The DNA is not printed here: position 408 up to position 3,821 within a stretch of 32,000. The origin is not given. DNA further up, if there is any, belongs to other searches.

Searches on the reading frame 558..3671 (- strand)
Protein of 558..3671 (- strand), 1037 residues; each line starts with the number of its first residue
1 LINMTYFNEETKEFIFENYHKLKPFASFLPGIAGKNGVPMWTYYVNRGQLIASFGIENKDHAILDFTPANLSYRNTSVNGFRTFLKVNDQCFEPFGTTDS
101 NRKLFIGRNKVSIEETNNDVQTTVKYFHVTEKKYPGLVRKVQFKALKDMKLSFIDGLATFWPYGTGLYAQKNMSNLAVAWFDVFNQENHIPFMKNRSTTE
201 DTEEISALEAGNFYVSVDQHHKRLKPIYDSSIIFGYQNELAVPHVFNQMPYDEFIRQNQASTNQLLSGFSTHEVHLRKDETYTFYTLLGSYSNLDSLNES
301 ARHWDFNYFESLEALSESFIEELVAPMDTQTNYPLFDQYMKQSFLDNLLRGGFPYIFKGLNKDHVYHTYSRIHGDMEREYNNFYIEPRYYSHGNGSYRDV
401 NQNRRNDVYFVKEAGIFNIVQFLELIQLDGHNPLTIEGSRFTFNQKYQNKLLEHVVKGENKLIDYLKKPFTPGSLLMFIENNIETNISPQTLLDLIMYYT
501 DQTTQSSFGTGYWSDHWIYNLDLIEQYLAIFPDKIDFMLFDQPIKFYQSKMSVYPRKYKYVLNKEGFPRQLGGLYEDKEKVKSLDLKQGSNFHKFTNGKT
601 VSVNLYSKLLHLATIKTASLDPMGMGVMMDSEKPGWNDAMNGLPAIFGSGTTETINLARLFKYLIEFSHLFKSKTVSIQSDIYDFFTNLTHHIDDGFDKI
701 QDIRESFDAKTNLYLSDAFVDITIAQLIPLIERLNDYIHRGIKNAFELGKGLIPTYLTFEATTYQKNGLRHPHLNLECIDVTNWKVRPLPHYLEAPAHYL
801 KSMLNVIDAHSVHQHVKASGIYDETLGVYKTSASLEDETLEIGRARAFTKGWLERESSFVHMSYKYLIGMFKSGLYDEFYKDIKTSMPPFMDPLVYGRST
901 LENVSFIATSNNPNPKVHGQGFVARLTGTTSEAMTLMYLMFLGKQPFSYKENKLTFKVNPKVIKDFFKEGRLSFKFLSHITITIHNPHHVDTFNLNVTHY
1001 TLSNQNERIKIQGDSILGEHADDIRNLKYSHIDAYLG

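Call 5: search_protein_families(library=pfam, proteins=[window:558-3671:-], max_evalue=0.01)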
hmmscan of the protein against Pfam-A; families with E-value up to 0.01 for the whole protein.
window:558-3671:- (1037 aa): 1 family
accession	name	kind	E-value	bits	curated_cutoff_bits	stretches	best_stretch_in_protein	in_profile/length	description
PF17167.11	Glyco_hydro_94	-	0.00077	18.7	27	0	825-943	303-420/420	Glycosyl hydrolase 94 superfamily, catalytic domain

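Call 7: search_protein_families(library=ncbifam, proteins=[window:558-3671:-], max_evalue=0.01)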
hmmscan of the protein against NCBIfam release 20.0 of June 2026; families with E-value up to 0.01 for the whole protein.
window:558-3671:- (1037 aa): 0 families

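Call 79: search_solved_structures(query=window:558-3671:-, max_evalue=0.001)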
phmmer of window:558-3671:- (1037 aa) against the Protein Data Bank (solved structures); distinct sequences matched with E-value up to 0.001: 2.
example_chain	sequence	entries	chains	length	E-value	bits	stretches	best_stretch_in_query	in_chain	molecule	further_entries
9qqk_A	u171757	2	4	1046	1.9e-213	714.5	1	11-1026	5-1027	gh161 phosphorylase | GH161A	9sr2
9h8v_A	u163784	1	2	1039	1.1e-212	712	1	13-1026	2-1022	Cellobiose phosphorylase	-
